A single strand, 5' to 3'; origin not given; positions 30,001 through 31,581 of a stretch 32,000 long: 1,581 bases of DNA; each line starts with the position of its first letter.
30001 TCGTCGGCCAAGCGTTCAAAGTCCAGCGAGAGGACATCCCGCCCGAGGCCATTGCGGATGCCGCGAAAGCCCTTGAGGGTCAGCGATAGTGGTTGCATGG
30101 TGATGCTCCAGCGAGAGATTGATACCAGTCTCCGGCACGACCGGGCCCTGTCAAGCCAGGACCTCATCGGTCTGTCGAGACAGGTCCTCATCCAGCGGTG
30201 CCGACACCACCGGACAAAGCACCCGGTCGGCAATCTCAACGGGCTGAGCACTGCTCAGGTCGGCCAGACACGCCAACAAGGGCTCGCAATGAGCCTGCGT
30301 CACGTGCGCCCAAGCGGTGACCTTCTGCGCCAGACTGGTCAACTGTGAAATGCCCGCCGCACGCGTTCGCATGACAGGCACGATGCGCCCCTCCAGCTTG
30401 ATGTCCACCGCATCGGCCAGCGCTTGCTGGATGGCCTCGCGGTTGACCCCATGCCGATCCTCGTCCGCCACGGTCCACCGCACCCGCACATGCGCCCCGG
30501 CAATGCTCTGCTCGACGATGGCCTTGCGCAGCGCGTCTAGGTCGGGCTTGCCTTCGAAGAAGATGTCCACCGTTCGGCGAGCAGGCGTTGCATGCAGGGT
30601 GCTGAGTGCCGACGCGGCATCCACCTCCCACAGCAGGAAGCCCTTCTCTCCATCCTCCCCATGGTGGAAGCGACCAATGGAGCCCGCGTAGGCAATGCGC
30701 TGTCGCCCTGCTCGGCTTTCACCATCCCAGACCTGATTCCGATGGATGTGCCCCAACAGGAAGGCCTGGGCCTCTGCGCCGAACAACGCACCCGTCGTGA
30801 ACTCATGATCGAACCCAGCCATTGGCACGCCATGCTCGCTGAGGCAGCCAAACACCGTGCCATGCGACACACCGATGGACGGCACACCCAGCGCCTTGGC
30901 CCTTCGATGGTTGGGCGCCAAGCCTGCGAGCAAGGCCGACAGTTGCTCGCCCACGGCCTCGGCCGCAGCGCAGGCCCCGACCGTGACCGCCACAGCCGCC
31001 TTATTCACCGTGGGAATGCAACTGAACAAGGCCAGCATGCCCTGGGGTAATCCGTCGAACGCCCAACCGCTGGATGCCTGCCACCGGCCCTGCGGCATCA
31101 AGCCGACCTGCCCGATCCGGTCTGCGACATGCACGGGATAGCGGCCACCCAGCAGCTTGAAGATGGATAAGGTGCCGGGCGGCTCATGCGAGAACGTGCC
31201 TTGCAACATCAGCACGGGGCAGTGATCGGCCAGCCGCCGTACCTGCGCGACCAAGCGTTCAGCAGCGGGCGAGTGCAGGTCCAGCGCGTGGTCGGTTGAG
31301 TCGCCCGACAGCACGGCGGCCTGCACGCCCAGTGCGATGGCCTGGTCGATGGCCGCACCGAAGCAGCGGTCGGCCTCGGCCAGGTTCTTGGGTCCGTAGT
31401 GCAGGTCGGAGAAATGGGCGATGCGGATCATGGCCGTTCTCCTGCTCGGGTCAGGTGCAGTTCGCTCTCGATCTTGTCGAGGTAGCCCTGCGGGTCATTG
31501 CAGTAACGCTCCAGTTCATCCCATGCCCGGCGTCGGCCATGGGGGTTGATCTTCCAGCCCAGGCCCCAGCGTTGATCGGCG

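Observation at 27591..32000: Mobile-element-borne three-gene operon: unknown protein, variant Mre11/SbcD, and Rad50/SbcC with a C-x8-C apex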

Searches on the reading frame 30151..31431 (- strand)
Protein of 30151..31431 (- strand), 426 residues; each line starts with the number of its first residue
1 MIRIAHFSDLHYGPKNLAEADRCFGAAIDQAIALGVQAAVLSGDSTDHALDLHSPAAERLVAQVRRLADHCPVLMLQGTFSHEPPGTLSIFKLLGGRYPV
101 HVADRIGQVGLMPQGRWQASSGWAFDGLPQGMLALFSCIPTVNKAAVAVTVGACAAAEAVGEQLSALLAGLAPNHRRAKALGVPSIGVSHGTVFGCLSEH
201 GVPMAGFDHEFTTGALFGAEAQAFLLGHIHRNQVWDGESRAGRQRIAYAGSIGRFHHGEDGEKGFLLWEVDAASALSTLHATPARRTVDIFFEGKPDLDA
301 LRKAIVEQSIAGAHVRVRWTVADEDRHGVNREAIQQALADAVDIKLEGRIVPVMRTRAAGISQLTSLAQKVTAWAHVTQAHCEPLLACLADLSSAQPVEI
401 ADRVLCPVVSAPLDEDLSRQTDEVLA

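Call 3: search_protein_families(library=pfam, proteins=[window:30151-31431:-], max_evalue=0.1)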
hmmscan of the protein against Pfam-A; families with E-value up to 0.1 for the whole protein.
window:30151-31431:- (426 aa): 2 families
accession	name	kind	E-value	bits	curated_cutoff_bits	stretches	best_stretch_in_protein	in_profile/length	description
PF12850.12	Metallophos_2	-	0.018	15.5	27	0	186-270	84-151/154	Calcineurin-like phosphoesterase superfamily domain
PF00149.33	Metallophos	-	0.039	14.8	21.5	1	2-78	1-68/191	Calcineurin-like phosphoesterase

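Call 4: search_protein_families(library=padloc, proteins=[window:30151-31431:-], max_evalue=0.1)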
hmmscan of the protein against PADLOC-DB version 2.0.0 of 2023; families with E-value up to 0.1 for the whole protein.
window:30151-31431:- (426 aa): 0 families

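Call 5: search_protein_families(library=ncbifam, proteins=[window:30151-31431:-], max_evalue=0.1)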
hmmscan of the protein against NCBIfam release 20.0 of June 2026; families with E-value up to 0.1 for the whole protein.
window:30151-31431:- (426 aa): 1 family
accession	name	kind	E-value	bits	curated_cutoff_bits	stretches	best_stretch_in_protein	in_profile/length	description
TIGR00619.1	sbcd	subfamily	0.038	13.8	77.65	0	3-262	2-249/252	exonuclease subunit SbcD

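Call 10: find_encoding_contigs(protein=window:30151-31431:-, flank=10000, max_places=6)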
Protein window:30151-31431:- (426 aa): 1 contig read that carries it; 1 place shown.
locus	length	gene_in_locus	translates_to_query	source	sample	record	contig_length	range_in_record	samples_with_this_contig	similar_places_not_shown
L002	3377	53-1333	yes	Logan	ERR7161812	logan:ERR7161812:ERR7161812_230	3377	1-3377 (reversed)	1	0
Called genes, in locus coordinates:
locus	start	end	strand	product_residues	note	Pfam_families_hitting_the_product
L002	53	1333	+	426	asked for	-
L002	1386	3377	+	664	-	?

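Call 17: search_protein_families(library=phrogs, proteins=[window:30151-31431:-], max_evalue=0.01)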
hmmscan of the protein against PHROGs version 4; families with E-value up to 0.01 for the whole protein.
window:30151-31431:- (426 aa): 1 family
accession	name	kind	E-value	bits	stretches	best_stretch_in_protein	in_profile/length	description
phrog_100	-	DNA, RNA and nucleotide metabolism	0.00013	21.5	0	225-329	213-304/989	SbcD-like subunit of palindrome specific endonuclease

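Call 18: find_homologous_proteins(query=window:30151-31431:-)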
Query window:30151-31431:- (426 aa): 1782 proteins with E <= 0.001 among 8000 candidates; the best 120 are listed.
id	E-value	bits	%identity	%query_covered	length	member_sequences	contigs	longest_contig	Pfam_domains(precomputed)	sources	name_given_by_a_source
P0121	2.0e-261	885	93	100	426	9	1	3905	-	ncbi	ncbi:MAG: metallophosphatase family protein [Pseudomonadota bacterium]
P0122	3.9e-234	795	85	98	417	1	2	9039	-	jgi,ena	-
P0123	1.3e-233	794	87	95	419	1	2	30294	-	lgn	-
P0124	6.8e-233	791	87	96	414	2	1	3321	-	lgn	-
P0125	7.1e-230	781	86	96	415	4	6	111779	-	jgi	jgi:exonuclease SbcD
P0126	2.1e-223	760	84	96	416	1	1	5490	-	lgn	-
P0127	2.1e-219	747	82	95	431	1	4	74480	-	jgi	jgi:exonuclease SbcD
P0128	6.1e-216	735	79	98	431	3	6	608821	-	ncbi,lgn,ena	-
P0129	2.3e-214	730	81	96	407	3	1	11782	-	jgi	jgi:exonuclease SbcD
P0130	2.5e-214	730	79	97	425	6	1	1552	-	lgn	-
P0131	8.6e-214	728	81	96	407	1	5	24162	-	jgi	jgi:exonuclease SbcD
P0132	3.4e-213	726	78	97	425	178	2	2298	-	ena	-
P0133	7.4e-213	725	80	96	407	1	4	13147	-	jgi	jgi:exonuclease SbcD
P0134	2.0e-212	724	78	98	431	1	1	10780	-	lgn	-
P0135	2.8e-212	723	80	96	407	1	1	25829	-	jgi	jgi:exonuclease SbcD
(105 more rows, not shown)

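Call 22: find_related_loci(query=A1, collection=genome_contigs, flank=10000)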
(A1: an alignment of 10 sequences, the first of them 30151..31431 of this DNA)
Query A1 (426 aa) in genome_contigs; peptide patterns used: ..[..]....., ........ (x = any residue, [..] = any of these).
403 stretches matched a pattern; 360 encode a relative of the query (tblastn E <= 1e-3); the best 80 are kept; 80 distinct loci.
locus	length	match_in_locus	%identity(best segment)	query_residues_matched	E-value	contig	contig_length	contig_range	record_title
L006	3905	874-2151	93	1-426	0e+0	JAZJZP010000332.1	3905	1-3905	MAG: Pseudomonadota bacterium isolate ADI_H2L1_1_122_18_3-bin026 ADIH2L11_B026_0_000000000332, whole genome shotgun sequ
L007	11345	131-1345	91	1-405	0e+0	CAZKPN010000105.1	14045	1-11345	MAG TPA_asm: uncultured Aquabacterium sp. isolate ERP125453_co2_221 genome assembly, contig: NODE_1653_length_14045_cov_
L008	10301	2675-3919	80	1-415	0e+0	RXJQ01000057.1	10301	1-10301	MAG: Burkholderiales bacterium isolate AWTP1-19 sample_66_scaffold_1370, whole genome shotgun sequence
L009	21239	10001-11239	79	1-417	0e+0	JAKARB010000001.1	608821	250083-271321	MAG: Proteobacteria bacterium isolate YF3.bin23 NODE_2_length_608821_cov_10.615754, whole genome shotgun sequence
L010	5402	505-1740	80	1-412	0e+0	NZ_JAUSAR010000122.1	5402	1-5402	MAG: Aquabacterium sp. isolate E6_maxbin.085_sub E6_k141_314255, whole genome shotgun sequence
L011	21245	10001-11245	79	1-415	0e+0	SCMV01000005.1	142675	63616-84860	Comamonadaceae bacterium 2PF NODE_5_length_142675_cov_24.534406, whole genome shotgun sequence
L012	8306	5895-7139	79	1-415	0e+0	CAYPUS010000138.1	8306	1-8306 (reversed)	MAG TPA_asm: uncultured Aquabacterium sp. isolate SRP344714_co2_371 genome assembly, contig: NODE_22778_length_8306_cov_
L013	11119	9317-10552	78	1-412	0e+0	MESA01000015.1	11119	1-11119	MAG: Burkholderiales bacterium RIFCSPHIGHO2_12_FULL_63_20 rifcsphigho2_12_scaffold_24128, whole genome shotgun sequence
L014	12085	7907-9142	79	1-412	0e+0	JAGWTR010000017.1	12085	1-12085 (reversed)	MAG: Burkholderiales bacterium isolate REEB378 contig-150_5363, whole genome shotgun sequence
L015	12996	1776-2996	79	1-407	0e+0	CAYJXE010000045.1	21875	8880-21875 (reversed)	MAG TPA_asm: uncultured Aquabacterium sp. isolate ERP125453_co1_487 genome assembly, contig: NODE_2259_length_21875_cov_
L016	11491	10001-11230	80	1-407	0e+0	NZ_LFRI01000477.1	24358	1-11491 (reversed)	Aquabacterium parvum strain B6 contig000477, whole genome shotgun sequence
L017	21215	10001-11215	79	1-405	0e+0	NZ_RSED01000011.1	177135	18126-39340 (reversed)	Aquabacterium soli strain SJQ9 Scaffold11, whole genome shotgun sequence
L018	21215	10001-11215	79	1-405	0e+0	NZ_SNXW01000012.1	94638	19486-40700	Aquabacterium commune strain DSM 11901 Ga0310490_112, whole genome shotgun sequence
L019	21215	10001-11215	79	1-405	0e+0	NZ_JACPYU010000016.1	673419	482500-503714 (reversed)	MAG: Aquabacterium sp. isolate NC_groundwater_871_Pr1_S2p5_64_30 Montesol18_S2p5_coassembly_scaffold_583076, whole genom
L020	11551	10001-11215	79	1-405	0e+0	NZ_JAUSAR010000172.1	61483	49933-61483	MAG: Aquabacterium sp. isolate E6_maxbin.085_sub E6_k141_185911, whole genome shotgun sequence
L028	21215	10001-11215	75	1-405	0e+0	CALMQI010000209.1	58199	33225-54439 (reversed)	MAG TPA_asm: uncultured Burkholderiales bacterium isolate SRR5739202_bin.26_CONCOCT_v1.1_MAG genome assembly, contig: ER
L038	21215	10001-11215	74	1-405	0e+0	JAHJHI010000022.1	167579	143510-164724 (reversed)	MAG: Gammaproteobacteria bacterium isolate Modern_marine_planktonic.mb.20 Modern_marine_plan.mb.20_k141_380586, whole ge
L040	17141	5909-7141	71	1-406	0e+0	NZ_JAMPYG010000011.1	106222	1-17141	MAG: Rhodoferax sp. isolate R2F_R2FSRR_metabat.67 R2F_C82, whole genome shotgun sequence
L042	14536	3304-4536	71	1-406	0e+0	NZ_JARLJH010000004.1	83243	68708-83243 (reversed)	MAG: Rhodoferax sp. isolate MAG_BA11 MetaBAT2_Bin_11_Anoxic_k141_123455, whole genome shotgun sequence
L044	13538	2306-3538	71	1-406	0e+0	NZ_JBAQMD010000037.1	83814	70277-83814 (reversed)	MAG: Rhodoferax ferrireducens isolate MFD12098_ilm_asm_bin3 k127_52558, whole genome shotgun sequence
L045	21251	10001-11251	72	1-411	0e+0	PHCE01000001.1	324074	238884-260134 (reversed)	MAG: Betaproteobacteria bacterium HGW-Betaproteobacteria-7 bjp_ig2103_scaffold_17, whole genome shotgun sequence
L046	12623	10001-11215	75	1-405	0e+0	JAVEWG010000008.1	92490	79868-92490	MAG: Rhodocyclaceae bacterium isolate BF4_14 NODE_638_length_92490_cov_33.878220_Biofilm4, whole genome shotgun sequence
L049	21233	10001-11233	70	1-406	0e+0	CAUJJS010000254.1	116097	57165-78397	MAG: Pseudomonadota bacterium isolate KLAP82 genome assembly, contig: KLAP82_351864, whole genome shotgun sequence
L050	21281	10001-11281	70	1-423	0e+0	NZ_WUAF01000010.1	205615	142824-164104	Cognatazoarcus halotolerans strain HKLI-1 NODE_10_length_205615_cov_99.547964, whole genome shotgun sequence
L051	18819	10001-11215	72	1-405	0e+0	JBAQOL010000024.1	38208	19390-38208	MAG: Ferribacterium limneticum isolate MFD03279_ilm_asm_bin11 k127_121146, whole genome shotgun sequence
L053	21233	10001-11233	69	1-406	0e+0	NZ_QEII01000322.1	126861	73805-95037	Rhodoferax ferrireducens isolate OTU1 NODE_7133931_length_126861_cov_43.4371, whole genome shotgun sequence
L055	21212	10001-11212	74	2-405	0e+0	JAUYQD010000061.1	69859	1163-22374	MAG: Rhodoferax sp. isolate C4_metabat.bin.82 C4_k141_660132, whole genome shotgun sequence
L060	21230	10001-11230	68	1-405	0e+0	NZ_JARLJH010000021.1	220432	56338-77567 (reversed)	MAG: Rhodoferax sp. isolate MAG_BA11 MetaBAT2_Bin_11_Anoxic_k141_617123, whole genome shotgun sequence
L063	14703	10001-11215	70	1-405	0e+0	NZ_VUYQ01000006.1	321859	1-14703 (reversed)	Dechloromonas sp. CZR5 R5_scaffold6, whole genome shotgun sequence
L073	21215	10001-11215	68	1-405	2e-176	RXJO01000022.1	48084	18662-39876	MAG: Curvibacter sp. isolate AWTP1-17 sample_65_scaffold_121, whole genome shotgun sequence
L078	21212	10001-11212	69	2-405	2e-174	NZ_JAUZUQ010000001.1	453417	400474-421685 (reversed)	Acidovorax sp. PRC11 1, whole genome shotgun sequence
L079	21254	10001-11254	72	1-415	1e-178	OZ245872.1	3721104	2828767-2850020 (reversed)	MAG: Burkholderiaceae bacterium isolate 732ef4b1-3eda-4af0-a5a9-44cb4f996968 genome assembly, chromosome: 1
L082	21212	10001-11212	68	2-405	9e-174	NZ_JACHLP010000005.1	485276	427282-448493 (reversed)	Roseateles oligotrophus strain S00239 Ga0436337_05, whole genome shotgun sequence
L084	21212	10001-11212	67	2-405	6e-173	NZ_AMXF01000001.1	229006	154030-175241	Thauera phenylacetica B4P Cont1, whole genome shotgun sequence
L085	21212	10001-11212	67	2-405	5e-173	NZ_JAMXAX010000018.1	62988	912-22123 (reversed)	Acidovorax facilis strain DSM 649 NODE_18_length_62988_cov_14.104628, whole genome shotgun sequence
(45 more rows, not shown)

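Call 27: search_protein_families(library=pfam, proteins=[L053:6586-7800:+, L040:1429-2391:+, L078:4826-5107:+, L045:3577-4371:+, L045:157-1797:-, L051:2515-3120:-, L016:3035-4729:-, L018:940-4101:-, L013:5086-6507:-, L042:1145-1726:+], max_evalue=0.01)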
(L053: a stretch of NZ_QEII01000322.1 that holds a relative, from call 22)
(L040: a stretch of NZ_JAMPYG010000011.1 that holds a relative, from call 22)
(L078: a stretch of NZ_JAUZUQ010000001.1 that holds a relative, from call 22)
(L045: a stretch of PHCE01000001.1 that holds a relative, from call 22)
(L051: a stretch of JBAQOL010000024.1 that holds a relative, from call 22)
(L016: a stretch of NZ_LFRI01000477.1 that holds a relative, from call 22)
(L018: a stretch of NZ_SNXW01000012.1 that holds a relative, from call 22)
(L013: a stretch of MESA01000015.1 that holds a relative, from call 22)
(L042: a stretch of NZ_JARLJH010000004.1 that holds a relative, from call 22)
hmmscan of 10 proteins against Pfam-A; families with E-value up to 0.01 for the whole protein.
L053:6586-7800:+ (404 aa): 1 family
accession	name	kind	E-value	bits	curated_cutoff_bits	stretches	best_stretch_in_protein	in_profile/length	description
PF06666.16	DUF1173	-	1.7e-97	327.2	25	1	9-391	1-385/386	Protein of unknown function (DUF1173)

L040:1429-2391:+ (320 aa): 2 families
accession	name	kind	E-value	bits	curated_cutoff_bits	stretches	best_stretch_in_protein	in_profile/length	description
PF00589.27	Phage_integrase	-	8.5e-06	26.1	27.1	1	113-299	6-160/172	Phage integrase family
PF13384.12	HTH_23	-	0.00014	22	24.6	0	27-56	10-39/50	Homeodomain-like domain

L078:4826-5107:+ (93 aa): 1 family
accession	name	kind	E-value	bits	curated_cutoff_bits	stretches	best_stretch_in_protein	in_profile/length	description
PF05930.18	Phage_AlpA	-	1.6e-07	31.5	21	1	40-89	2-51/51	Prophage CP4-57 regulatory protein (AlpA)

L045:3577-4371:+ (264 aa): 1 family
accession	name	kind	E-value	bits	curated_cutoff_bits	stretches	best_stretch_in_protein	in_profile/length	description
PF08900.16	AcaB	-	0.0016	18.7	27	1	94-197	73-171/215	Transcriptional regulator AcaB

L045:157-1797:- (546 aa): 2 families
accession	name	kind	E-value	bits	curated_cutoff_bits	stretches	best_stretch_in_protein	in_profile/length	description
PF13589.12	HATPase_c_3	-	5.8e-07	30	25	1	36-119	7-97/137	Histidine kinase-, DNA gyrase B-, and HSP90-like ATPase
PF02518.31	HATPase_c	-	3.4e-05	24.7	26.4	1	34-121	8-93/111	Histidine kinase-, DNA gyrase B-, and HSP90-like ATPase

L051:2515-3120:- (201 aa): 0 families

L016:3035-4729:- (564 aa): 7 families
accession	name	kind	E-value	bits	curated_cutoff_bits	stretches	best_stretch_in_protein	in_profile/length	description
PF16576.10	HlyD_D23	-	2.8e-75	252.7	30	1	157-368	2-214/214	Barrel-sandwich domain of CusB or HlyD membrane-fusion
PF16572.11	HlyD_D4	-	6.4e-24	84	26.4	1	203-258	1-54/55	Long alpha hairpin domain of cation efflux system protein, CusB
PF11604.15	CusF_Ec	-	1.1e-17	64.1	27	1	469-537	2-70/72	Copper binding periplasmic protein CusF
PF13437.12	HlyD_3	-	2.9e-16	60.6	22.2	1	264-364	1-105/106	HlyD family secretion protein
PF13533.13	Biotin_lipoyl_2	-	4.4e-05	23.6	29.8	0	264-294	2-32/32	Biotin-lipoyl like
PF19335.5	HMBD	-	0.0014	19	23.6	1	97-124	1-28/28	Heavy metal binding domain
PF00364.28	Biotin_lipoyl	-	0.0057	16.9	22.1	0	264-293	44-73/73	Biotin-requiring enzyme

L018:940-4101:- (1053 aa): 1 family
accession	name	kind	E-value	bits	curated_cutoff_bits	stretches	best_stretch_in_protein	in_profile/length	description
PF00873.25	ACR_tran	-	2.1e-240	800.9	28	1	6-1036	2-1021/1021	AcrB/AcrD/AcrF family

L013:5086-6507:- (473 aa): 1 family
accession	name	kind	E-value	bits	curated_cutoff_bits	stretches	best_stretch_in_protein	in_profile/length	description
PF02321.23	OEP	-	2.8e-30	105.9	22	2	77-262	1-187/187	Outer membrane efflux protein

L042:1145-1726:+ (193 aa): 2 families
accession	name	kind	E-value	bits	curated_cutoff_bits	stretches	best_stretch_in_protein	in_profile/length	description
PF22636.2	FlK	-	5.3e-10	39.8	27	1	80-166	11-96/103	Fluoroacetyl-CoA-specific thioesterase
PF03061.28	4HBT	-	2e-07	31.6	20.6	1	89-160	7-77/79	Thioesterase superfamily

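Call 28: search_protein_families(library=pfam, proteins=[L060:17167-17436:+, L079:19517-20227:-, L050:17509-18102:-, L049:18894-19160:+, L078:17774-18193:-, L055:19705-20016:-, L044:9131-9691:+, L038:13905-14141:+, L046:7589-8023:+], max_evalue=0.01)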
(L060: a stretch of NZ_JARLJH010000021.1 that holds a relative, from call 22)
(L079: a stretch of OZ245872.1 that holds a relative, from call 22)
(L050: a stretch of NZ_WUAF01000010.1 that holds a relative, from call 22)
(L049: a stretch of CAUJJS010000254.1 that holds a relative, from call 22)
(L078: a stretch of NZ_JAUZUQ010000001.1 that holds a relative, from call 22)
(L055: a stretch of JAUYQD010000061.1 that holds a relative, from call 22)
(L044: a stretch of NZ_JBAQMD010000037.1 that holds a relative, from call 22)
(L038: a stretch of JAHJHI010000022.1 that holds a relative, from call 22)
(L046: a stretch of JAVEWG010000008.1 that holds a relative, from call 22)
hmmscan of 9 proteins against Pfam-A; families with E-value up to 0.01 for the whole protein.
L060:17167-17436:+ (89 aa): 0 families

L079:19517-20227:- (236 aa): 0 families

L050:17509-18102:- (197 aa): 0 families

L049:18894-19160:+ (88 aa): 0 families

L078:17774-18193:- (139 aa): 0 families

L055:19705-20016:- (103 aa): 0 families

L044:9131-9691:+ (186 aa): 0 families

L038:13905-14141:+ (78 aa): 0 families

L046:7589-8023:+ (144 aa): 3 families
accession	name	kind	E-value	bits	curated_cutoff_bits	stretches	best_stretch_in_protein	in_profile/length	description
PF13411.12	MerR_1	-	1.1e-21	77.2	21.6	1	4-70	2-67/69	MerR HTH family regulatory protein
PF09278.17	MerR-DNA-bind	-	3.1e-17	63.4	25.4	1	46-110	1-65/65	MerR, DNA binding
PF00376.29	MerR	-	9.4e-15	54.6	28.2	1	4-41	1-38/38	MerR family regulatory protein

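Call 29: search_dna_similar(query=window:30151-31431:-, collection=plasmids, mode=protein, max_rows=30)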
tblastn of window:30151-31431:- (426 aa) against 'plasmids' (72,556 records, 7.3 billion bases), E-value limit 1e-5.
Records with a match: 73; places in all: 76; records where one place covers at least 80% of the query: 71.
Best place of each record, by identity: 60-80% 1; <60% 72.
By first word of the organism name: Burkholderia 29; Cupriavidus 22; Paraburkholderia 11; Caballeronia 4; Ralstonia 3; Polaromonas 2; Piscinibacter 1; Robbsia 1.
By predicted mobility (MOB-suite, as given by PLSDB): conjugative 42; non-mobilizable 18; mobilizable 13.
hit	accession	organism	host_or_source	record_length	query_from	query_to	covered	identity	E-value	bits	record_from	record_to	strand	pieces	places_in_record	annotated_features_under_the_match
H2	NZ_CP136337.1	Piscinibacter gummiphilus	single cell,soil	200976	1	426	100%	61.3%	7e-159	503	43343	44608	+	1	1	metallophosphatase family protein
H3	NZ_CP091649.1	Burkholderia aenigmatica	-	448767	2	405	95%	52.4%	1e-118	387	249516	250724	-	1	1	DNA repair exonuclease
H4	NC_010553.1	Burkholderia ambifaria MC40-6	-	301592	2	405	95%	52.4%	2e-119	389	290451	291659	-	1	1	DNA repair exonuclease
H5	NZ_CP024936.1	Paraburkholderia graminis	soil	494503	2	421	99%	50.2%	9e-112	367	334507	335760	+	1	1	metallophosphatase family protein | hypothetical protein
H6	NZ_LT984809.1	Cupriavidus taiwanensis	-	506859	2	414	97%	51.1%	1e-112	370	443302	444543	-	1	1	metallophosphatase family protein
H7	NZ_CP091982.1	Burkholderia vietnamiensis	Homo sapiens,clinical isolate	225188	2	405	95%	51.7%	7e-111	365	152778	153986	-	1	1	metallophosphatase family protein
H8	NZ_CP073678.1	Cupriavidus sp. KK10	Isolate,A bacterial consortium from ...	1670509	4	405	94%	51.9%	6e-116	380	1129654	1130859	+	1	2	none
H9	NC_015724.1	Cupriavidus necator N-1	soil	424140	4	405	94%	51.8%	4e-117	383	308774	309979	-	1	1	DNA repair exonuclease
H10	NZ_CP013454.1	Burkholderia vietnamiensis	plant roots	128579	1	405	95%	51.3%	2e-109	361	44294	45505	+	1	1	DNA repair exonuclease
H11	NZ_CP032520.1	Cupriavidus oxalaticus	cell culture,activated sludge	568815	4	413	96%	50.4%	2e-117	384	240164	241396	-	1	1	metallophosphatase family protein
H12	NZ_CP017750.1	Cupriavidus sp. USMAA2-4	cell culture,Sungai Pinang, Penang, ...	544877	2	408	96%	50.6%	2e-108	358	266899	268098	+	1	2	hypothetical protein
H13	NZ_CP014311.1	Burkholderia sp. PAMC 26561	single cell,lichen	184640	2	405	95%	50.7%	5e-113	371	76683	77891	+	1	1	DNA repair exonuclease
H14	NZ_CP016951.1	Cupriavidus taiwanensis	Mimosa,single cell,nodules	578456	4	415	97%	49.6%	7e-112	368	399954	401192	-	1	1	DNA repair exonuclease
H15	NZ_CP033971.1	Cupriavidus pauculus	Homo sapiens,clinical isolate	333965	5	417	97%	49.3%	2e-111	366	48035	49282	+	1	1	metallophosphatase family protein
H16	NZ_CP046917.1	Paraburkholderia acidisoli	cell culture,forest soil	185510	1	405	95%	50.1%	1e-109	362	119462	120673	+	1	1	metallophosphatase family protein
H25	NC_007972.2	Cupriavidus metallidurans CH34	-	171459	5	405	94%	50.1%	4e-109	360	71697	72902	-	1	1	DNA repair exonuclease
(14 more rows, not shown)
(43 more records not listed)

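Call 30: search_dna_similar(query=window:30151-31431:-, collection=phages, mode=protein, max_rows=20)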
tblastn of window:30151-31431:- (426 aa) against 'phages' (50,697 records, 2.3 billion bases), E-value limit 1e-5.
No match.

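Call 31: get_annotated_region(hit=H25, flank=16000)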
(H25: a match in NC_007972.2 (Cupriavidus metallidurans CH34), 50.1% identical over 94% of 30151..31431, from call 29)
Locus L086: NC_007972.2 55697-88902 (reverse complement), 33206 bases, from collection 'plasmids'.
description: Cupriavidus metallidurans CH34 plasmid pMOL28, complete sequence
organism: Cupriavidus metallidurans CH34 (NCBI taxid 266264)
taxonomy: Bacteria; Pseudomonadota; Betaproteobacteria; Burkholderiales; Burkholderiaceae; Cupriavidus; Cupriavidus metallidurans; Cupriavidus metallidurans CH34
host: -; source: -; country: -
typing (MOB-suite, as given by PLSDB): conjugative; replicon rep_cluster_591; relaxase MOBH; mating-pair formation MPF_T
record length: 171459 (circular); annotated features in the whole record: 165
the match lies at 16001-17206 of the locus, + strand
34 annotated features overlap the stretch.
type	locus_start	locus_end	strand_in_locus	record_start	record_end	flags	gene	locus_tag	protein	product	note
CDS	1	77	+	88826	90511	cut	-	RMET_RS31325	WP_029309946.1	PRTRC system ParB family protein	-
CDS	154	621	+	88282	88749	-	-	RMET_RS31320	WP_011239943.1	PRTRC system protein E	-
CDS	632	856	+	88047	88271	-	-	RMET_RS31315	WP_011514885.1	PRTRC system protein C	-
CDS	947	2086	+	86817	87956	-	-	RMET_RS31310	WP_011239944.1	PRTRC system protein F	-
CDS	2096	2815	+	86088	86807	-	-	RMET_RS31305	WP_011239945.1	PRTRC system protein B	-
CDS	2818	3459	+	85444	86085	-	-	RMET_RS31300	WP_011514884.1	PRTRC system protein A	-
CDS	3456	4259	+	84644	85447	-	-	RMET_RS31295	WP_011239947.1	PRTRC system ThiF family protein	-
CDS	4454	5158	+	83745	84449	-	-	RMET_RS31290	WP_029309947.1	hypothetical protein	-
CDS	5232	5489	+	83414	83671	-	-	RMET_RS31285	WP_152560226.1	hypothetical protein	-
CDS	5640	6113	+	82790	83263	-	-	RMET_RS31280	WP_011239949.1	membrane protein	-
CDS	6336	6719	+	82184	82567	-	-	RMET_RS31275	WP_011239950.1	hypothetical protein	-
CDS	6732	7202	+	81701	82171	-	-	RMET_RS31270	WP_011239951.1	hypothetical protein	-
CDS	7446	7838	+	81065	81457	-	-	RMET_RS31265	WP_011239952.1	hypothetical protein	-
CDS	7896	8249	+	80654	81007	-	-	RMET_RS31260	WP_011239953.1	hypothetical protein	-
CDS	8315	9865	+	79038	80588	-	-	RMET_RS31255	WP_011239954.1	hypothetical protein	-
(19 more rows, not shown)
